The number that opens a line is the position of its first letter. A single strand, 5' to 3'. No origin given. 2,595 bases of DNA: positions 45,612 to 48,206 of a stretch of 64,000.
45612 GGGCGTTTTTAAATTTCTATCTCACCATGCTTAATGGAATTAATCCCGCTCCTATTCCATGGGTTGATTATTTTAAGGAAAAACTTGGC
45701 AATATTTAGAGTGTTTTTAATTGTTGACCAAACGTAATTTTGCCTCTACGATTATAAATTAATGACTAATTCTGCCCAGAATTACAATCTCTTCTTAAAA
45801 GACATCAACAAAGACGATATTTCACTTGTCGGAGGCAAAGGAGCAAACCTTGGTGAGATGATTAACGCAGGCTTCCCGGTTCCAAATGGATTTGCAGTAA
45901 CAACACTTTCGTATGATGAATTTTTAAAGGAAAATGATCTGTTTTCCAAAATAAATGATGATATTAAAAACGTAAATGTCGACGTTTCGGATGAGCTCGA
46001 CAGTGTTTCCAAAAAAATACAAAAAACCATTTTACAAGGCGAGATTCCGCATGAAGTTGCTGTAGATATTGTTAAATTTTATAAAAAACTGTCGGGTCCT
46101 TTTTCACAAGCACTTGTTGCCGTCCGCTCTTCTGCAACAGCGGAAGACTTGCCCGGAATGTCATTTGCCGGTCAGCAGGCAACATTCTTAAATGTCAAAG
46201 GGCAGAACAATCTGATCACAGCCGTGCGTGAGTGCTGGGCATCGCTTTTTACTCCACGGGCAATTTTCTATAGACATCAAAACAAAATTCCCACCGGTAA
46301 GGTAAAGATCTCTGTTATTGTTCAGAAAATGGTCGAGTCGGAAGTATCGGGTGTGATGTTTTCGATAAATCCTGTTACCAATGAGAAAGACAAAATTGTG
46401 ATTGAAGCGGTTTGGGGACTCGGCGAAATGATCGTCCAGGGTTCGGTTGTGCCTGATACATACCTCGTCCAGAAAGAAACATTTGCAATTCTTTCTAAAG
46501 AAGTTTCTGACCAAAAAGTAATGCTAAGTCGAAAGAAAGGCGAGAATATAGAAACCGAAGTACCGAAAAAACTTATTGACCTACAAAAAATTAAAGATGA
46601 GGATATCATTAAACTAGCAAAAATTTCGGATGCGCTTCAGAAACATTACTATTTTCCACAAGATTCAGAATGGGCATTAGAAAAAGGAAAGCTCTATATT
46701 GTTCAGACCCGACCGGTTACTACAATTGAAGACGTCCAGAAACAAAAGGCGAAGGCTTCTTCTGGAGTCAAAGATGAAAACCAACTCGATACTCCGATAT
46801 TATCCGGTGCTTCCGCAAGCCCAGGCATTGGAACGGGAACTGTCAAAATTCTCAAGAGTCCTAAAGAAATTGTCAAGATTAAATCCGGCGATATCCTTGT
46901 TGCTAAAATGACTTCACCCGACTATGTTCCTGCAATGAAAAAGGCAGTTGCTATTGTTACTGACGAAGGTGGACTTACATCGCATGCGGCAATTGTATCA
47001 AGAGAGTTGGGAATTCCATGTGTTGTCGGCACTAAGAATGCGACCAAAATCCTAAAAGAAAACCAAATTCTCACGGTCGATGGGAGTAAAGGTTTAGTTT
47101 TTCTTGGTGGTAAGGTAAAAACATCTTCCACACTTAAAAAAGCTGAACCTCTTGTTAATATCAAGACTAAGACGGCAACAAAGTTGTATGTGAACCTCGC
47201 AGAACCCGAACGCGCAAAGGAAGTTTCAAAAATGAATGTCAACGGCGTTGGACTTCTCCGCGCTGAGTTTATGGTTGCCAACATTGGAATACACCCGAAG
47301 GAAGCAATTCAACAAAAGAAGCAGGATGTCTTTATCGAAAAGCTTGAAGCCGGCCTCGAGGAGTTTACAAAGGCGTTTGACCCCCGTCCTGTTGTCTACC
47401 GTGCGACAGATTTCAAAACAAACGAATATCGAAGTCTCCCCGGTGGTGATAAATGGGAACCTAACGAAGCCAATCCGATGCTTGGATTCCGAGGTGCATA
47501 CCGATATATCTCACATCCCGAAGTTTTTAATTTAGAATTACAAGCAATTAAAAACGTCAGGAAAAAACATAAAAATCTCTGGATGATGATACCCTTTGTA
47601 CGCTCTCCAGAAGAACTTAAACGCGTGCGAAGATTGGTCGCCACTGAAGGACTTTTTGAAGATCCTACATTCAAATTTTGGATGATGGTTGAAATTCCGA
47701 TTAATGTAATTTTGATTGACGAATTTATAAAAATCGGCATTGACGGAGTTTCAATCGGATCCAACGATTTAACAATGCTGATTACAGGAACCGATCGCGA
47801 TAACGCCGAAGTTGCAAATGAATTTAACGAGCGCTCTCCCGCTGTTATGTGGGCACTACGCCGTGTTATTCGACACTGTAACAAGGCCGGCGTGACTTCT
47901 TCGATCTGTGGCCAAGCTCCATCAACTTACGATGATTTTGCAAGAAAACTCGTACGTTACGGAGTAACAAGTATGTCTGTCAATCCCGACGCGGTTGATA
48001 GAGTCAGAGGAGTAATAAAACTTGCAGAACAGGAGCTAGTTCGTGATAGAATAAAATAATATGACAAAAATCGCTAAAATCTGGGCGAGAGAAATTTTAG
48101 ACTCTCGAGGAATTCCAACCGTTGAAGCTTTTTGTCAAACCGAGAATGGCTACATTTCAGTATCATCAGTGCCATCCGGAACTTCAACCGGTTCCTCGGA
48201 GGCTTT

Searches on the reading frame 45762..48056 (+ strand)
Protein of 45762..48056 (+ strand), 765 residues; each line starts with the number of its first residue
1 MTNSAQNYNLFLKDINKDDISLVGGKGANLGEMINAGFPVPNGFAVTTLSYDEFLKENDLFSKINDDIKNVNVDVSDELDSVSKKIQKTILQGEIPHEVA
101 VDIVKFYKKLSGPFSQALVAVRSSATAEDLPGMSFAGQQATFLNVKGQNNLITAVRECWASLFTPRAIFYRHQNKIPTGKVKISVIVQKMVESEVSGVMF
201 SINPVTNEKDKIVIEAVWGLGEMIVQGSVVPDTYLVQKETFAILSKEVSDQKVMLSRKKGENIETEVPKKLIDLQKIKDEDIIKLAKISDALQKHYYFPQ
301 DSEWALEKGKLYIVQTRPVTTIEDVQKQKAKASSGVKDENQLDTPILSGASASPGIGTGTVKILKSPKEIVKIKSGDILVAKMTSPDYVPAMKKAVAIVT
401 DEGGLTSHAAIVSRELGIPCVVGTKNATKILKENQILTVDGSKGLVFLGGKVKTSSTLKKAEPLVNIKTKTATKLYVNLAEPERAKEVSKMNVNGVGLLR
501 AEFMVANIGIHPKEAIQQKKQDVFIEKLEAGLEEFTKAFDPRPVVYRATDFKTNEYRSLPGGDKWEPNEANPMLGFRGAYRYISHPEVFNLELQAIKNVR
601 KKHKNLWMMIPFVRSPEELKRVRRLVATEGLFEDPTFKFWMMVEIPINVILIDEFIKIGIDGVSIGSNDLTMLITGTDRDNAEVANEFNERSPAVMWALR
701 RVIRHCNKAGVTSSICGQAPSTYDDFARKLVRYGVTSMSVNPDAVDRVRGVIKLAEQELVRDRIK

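Call 41: search_protein_families(library=pfam, proteins=[window:45762-48056:+], max_evalue=0.001)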
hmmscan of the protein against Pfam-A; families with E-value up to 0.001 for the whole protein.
window:45762-48056:+ (765 aa): 3 families
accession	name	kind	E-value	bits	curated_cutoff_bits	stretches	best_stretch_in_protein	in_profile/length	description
PF01326.24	PPDK_N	-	2.2e-109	366.1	27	1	21-332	2-322/328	Pyruvate phosphate dikinase, AMP/ATP-binding domain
PF02896.24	PEP-utilizers_C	-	9.8e-67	225.6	22.8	1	466-753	13-289/293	PEP-utilising enzyme, PEP-binding domain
PF00391.29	PEP-utilizers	-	3.2e-31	107.2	23.1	1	374-444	2-72/72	PEP-utilising enzyme, mobile domain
